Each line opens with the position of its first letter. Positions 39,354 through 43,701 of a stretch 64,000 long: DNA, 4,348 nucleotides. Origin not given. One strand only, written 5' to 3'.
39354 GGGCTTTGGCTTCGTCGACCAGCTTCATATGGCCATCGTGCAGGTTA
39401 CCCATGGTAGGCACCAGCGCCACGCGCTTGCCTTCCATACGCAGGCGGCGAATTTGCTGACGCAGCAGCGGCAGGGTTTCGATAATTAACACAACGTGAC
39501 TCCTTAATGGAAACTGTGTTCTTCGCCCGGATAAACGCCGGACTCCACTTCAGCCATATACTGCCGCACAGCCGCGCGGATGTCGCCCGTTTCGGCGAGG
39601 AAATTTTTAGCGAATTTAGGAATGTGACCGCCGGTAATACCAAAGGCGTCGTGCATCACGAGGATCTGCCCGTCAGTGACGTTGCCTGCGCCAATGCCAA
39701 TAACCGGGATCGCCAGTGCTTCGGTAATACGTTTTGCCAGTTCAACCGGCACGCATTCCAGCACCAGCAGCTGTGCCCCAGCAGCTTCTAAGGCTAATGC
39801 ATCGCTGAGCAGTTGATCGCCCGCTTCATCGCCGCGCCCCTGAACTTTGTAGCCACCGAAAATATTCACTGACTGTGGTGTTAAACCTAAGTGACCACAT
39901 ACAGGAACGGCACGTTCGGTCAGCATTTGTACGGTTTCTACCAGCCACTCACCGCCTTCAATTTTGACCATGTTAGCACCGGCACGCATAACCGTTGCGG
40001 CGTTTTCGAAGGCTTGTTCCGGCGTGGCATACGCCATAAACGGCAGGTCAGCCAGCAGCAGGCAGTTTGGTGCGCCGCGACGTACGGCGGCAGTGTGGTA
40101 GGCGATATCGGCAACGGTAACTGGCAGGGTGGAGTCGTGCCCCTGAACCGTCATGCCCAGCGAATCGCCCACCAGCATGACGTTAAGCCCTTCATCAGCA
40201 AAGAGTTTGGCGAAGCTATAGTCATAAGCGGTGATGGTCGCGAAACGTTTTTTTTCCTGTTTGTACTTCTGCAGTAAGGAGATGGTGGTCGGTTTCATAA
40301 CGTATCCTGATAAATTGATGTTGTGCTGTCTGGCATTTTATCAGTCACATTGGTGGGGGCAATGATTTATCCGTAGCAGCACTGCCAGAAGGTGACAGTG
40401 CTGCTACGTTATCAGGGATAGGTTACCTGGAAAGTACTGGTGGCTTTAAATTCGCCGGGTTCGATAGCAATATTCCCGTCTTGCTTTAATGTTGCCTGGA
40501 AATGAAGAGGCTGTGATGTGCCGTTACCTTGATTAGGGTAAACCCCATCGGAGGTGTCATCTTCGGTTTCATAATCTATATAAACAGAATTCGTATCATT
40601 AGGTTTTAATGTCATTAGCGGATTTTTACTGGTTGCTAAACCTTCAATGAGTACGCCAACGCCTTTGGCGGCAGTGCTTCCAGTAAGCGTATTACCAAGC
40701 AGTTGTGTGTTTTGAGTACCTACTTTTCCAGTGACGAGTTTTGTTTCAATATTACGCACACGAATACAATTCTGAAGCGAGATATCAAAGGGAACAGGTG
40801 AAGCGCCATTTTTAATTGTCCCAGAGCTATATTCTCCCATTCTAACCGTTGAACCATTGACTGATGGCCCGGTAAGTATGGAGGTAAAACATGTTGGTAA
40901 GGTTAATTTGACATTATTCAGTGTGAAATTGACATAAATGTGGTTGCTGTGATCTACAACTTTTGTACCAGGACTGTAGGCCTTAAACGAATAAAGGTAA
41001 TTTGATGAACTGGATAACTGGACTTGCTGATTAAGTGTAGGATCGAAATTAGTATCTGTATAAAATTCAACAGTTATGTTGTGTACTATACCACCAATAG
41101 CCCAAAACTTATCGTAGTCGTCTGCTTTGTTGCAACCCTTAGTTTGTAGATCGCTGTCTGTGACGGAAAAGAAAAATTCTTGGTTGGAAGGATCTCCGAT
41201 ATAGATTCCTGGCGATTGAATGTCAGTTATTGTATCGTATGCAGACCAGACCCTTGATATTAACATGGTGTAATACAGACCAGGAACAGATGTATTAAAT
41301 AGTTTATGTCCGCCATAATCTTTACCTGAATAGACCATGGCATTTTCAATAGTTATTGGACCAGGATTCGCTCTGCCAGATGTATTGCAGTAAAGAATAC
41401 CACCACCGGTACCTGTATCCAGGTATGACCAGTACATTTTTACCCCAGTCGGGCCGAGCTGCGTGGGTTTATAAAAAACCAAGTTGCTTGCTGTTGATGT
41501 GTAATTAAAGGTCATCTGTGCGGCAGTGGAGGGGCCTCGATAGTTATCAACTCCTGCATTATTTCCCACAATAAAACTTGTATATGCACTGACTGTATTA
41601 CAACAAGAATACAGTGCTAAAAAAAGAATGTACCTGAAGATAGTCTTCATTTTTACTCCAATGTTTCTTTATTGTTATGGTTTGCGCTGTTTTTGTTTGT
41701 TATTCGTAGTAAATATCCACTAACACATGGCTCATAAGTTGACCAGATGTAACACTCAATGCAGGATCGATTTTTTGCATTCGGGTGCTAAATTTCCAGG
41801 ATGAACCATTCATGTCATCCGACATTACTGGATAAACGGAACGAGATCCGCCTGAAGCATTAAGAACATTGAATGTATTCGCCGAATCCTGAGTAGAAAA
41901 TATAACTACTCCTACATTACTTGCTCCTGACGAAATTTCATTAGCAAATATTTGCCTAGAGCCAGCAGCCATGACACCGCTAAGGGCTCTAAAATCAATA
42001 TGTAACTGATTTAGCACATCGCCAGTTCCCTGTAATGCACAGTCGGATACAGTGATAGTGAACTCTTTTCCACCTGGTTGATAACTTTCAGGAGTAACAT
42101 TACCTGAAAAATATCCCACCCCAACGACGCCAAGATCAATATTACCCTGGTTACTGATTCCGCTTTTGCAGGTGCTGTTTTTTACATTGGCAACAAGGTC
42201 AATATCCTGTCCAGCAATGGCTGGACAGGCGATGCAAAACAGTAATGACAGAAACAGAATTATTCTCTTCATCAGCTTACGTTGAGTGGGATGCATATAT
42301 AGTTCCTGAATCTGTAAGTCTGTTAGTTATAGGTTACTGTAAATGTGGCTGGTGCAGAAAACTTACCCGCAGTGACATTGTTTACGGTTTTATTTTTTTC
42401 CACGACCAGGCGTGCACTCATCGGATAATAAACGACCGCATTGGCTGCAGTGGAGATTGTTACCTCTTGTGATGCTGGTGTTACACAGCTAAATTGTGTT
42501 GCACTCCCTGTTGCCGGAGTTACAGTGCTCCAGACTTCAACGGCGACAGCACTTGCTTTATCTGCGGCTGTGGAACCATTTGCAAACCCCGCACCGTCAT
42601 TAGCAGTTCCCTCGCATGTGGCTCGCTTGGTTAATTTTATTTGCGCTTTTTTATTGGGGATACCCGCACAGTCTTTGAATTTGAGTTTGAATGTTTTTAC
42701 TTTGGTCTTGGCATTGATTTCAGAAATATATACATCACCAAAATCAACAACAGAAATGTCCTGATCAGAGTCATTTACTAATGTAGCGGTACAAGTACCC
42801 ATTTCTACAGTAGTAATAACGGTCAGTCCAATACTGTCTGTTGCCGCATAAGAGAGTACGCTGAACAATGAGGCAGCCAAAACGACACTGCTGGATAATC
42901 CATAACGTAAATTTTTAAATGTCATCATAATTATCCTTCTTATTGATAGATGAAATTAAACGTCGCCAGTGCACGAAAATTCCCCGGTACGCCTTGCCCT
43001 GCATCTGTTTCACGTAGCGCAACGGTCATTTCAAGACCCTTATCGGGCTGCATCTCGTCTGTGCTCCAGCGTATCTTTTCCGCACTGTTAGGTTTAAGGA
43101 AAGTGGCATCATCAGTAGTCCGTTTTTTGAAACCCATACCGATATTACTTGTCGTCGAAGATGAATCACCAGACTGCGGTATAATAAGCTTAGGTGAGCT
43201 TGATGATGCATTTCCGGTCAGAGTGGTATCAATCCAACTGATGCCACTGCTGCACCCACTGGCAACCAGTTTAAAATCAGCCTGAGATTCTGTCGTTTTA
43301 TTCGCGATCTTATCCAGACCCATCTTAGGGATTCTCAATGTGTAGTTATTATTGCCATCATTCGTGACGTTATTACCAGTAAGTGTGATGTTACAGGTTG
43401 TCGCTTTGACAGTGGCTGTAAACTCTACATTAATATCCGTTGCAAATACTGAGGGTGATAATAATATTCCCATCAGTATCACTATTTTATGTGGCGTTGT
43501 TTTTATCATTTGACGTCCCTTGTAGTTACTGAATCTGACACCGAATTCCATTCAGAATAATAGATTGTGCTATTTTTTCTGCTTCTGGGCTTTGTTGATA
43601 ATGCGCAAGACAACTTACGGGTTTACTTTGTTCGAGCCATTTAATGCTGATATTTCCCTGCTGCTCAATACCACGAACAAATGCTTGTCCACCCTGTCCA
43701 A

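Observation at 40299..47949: AT-rich cryptic chaperone-usher fimbrial islet (yadN-yadV-htrE-yadMLK-yadC) wedged between panB and folK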

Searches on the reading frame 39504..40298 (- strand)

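Call 4: search_protein_families(proteins=[window:39504-40298:-], library=ncbifam)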
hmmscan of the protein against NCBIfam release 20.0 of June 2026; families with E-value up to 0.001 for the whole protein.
window:39504-40298:- (264 aa): 2 families
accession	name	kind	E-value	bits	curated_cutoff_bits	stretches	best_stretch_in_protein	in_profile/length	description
TIGR00222.1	panB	equivalog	1.3e-132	441.2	207.55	1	1-264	1-264/264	3-methyl-2-oxobutanoate hydroxymethyltransferase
NF001452.0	PRK00311.1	subfamily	4.5e-114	380.2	272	1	2-264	3-267/267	3-methyl-2-oxobutanoate hydroxymethyltransferase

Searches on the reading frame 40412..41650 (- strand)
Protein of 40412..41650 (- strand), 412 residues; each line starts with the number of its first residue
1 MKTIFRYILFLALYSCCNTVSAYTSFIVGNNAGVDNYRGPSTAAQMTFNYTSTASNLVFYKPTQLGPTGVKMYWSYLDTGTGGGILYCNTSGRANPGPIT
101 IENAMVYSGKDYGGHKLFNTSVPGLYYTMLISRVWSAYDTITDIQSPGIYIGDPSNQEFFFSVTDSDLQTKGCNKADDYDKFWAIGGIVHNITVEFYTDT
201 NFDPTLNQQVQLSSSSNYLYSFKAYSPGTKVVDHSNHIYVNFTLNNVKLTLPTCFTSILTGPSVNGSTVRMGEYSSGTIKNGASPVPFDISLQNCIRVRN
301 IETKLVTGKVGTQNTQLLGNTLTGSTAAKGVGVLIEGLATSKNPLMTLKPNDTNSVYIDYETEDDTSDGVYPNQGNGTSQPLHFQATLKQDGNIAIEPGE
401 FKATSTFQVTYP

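Call 4: search_protein_families(proteins=[window:40412-41650:-], library=ncbifam)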
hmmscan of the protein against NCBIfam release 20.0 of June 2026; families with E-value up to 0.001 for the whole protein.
window:40412-41650:- (412 aa): 8 families
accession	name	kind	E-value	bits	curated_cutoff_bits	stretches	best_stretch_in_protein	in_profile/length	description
NF007268.0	PRK09723.1-2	equivalog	8.8e-267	884.6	382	1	1-412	1-412/412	fimbrial-like adhesin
NF007267.0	PRK09723.1-1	equivalog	4e-198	658.4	391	1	1-412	9-432/432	fimbrial-like adhesin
NF007269.0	PRK09723.1-3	equivalog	4.9e-53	180.7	473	1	7-412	12-391/391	putative fimbrial-like adhesin protein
NF007270.0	PRK09723.1-4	equivalog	1.2e-50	172.6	408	1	5-412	21-422/422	putative fimbrial-like adhesin protein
NF011833.0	PRK15305.1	equivalog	3.3e-08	32.8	329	1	194-411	154-352/353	fimbrial protein StkG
NF011796.0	PRK15263.1-2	equivalog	2.2e-05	24.4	213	1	248-412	38-193/193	putative fimbrial protein StaE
NF052362.1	FimF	equivalog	0.00017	21.1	200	1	282-411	64-174/175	type 1 fimbrial adaptor subunit FimF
NF011738.0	PRK15191.1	equivalog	0.00039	20.3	238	0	230-411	17-171/172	fimbrial protein BcfF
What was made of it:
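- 40412..41650 (-): yadC, two-domain tip adhesin (412 aa): N-terminal receptor-binding region of about 240 aa plus a C-terminal pilin domain. NF007268 scores 885 bits against a cut-off of 382 (call 4).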

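Call 33: search_solved_structures(query=window:40412-41650:-, max_evalue=0.01)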
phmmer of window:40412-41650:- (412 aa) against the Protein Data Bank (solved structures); distinct sequences matched with E-value up to 0.01: 0.
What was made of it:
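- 40412..41650 (-): No solved structure is found by sequence (call 33).
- Closest known: Type 1. Different: YadC's receptor-binding half has no detectable sequence relative among solved adhesins (call 33).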

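Call 64: profile_search(protein=window:40412-41650:-)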
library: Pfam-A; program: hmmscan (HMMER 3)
A. the first sequence (412 residues): domains with independent E <= 10: 2; with E <= 0.001: 1
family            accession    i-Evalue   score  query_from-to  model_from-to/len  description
Fimbrial          PF00419.26    7.8e-14    52.7     265-411        21-150/151  Fimbrial protein
Glyco_hydro_42C   PF08533.16        1.7     8.9     238-274        16-51/58  Beta-galactosidase C-terminal domain
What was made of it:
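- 40412..41650 (-): The Pfam Fimbrial domain covers residues 265-411 only (call 64).
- On Chaperone-usher fimbrial operon: Residues 1-250 match no family (call 64).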

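Call 72: predict_structure(alignment_id=A5)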
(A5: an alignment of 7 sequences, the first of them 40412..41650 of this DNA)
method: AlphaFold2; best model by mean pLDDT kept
length: 412 residues; sequences in the alignment: 7
mean_pLDDT: 58.8   pTM: 0.44
mean pLDDT of the five models: 58.8, 56.1, 51.9, 49.9, 49.4
residues with pLDDT >= 90: 25; 70-90: 113; 50-70: 116; < 50: 158
segments of 3 or more residues with pLDDT < 50: 1-56, 77-96, 136-146, 161-188, 225-235, 246-255, 263-266, 362-377
pLDDT, mean of each block of 10 residues (from residue 1): 34 26 22 26 38 45 63 51 42 49 59 75 78 51 51 58 44 40 47 74 64 56 47 47 50 50 57 74 83 59 87 91 85 87 80 81 38 44 87 87 83 60
secondary structure, 60 per line:
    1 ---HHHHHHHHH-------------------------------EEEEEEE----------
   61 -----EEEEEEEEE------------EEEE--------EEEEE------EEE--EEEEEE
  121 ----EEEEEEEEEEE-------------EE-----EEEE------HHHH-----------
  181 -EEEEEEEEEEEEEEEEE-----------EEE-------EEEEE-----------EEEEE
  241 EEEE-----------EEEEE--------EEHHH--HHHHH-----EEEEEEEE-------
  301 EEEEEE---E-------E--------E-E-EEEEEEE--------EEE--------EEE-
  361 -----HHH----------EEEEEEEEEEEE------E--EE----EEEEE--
elements in order: H4-12 E44-50 E66-74 E87-90 E99-103 E110-112 E115-120 E125-135 E156-159 H166-169 E182-198 E210-212 E220-224 E236-244 E256-260 H276-280 E286-293 E301-306 E331-337 E346-348 E357-359 E379-390 E406-410
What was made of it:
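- On Chaperone-usher fimbrial operon: The fold of the N-terminal half was not confirmed: the model has pLDDT below 60 there (call 72).
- The lectin-domain fold could not be confirmed: the AlphaFold model has pLDDT below 60 in the N-terminal half (call 72).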

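Call 95: search_protein_families(proteins=[window:40412-41650:-], library=padloc)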
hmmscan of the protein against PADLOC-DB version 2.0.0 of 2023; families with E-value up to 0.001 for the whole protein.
window:40412-41650:- (412 aa): 0 families

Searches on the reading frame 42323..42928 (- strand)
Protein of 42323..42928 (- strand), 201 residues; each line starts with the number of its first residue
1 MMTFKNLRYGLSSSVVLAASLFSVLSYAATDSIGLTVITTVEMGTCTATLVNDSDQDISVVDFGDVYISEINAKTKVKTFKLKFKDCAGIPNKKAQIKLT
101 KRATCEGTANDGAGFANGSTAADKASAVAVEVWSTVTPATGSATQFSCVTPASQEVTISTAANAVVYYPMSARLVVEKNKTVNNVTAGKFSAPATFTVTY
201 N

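Call 4: search_protein_families(proteins=[window:42323-42928:-], library=ncbifam)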
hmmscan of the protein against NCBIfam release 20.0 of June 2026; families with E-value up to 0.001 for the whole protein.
window:42323-42928:- (201 aa): 8 families
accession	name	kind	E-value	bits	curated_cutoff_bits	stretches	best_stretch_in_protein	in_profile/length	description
NF011795.0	PRK15263.1-1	equivalog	5.6e-135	447.7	392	1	2-201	1-200/200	fimbrial-like protein YadL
NF011797.0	PRK15263.1-3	equivalog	3.4e-107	356.7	206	1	1-201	3-204/204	fimbrial-like protein YadL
NF011796.0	PRK15263.1-2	equivalog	3.5e-51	173.8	213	1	15-201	10-193/193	putative fimbrial protein StaE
NF011798.0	PRK15263.1-4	equivalog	1.2e-46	159.1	372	1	7-200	8-203/204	fimbrial protein StaE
NF011799.0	PRK15263.1-5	equivalog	1.4e-41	142.7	414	1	11-200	9-200/201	putative fimbrial protein StaE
NF011794.0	PRK15262.1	equivalog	1.4e-05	24.7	132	1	14-200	11-199/200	fimbrial-like protein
NF011835.0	PRK15307.1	equivalog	1.9e-05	24.3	259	1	8-201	5-201/201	major fimbrial protein StkA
NF007270.0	PRK09723.1-4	equivalog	8.3e-05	21.7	408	1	39-200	260-421/422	putative fimbrial-like adhesin protein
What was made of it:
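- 42323..42928 (-): yadL, minor fimbrial subunit (201 aa). NF011795 scores 448 bits against a cut-off of 392 (call 4).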

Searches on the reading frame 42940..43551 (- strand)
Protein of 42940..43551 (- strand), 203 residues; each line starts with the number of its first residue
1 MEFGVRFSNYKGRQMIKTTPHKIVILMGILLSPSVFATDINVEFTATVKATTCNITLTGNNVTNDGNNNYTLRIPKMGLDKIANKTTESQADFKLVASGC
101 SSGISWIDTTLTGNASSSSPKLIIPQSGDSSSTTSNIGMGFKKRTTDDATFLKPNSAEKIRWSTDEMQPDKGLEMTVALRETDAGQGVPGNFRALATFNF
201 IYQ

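Call 4: search_protein_families(proteins=[window:42940-43551:-], library=ncbifam)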
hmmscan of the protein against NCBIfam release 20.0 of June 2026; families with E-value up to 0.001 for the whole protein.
window:42940-43551:- (203 aa): 5 families
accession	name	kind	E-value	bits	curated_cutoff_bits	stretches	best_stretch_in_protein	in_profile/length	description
NF011778.0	PRK15241.1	equivalog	2e-43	148.3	228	1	34-203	20-188/188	putative fimbrial protein StaD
NF011834.0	PRK15306.1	equivalog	6.7e-22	78.2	205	1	35-202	25-189/190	fimbrial protein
NF052362.1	FimF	equivalog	8.2e-06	25.5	200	1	23-203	7-175/175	type 1 fimbrial adaptor subunit FimF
NF011835.0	PRK15307.1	equivalog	0.00023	20.8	259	1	38-143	26-136/201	major fimbrial protein StkA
NF011737.0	PRK15190.1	equivalog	0.00067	19.4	240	0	21-150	5-132/181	fimbrial protein BcfE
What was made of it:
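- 42940..43509 (-): yadM, minor fimbrial subunit (189 aa). Best NCBIfam match is StaD, below the cut-off (call 4).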

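Call 95: search_protein_families(proteins=[window:42940-43509:-], library=padloc)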
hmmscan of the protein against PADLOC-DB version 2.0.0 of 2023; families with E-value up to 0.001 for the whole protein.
window:42940-43509:- (189 aa): 0 families
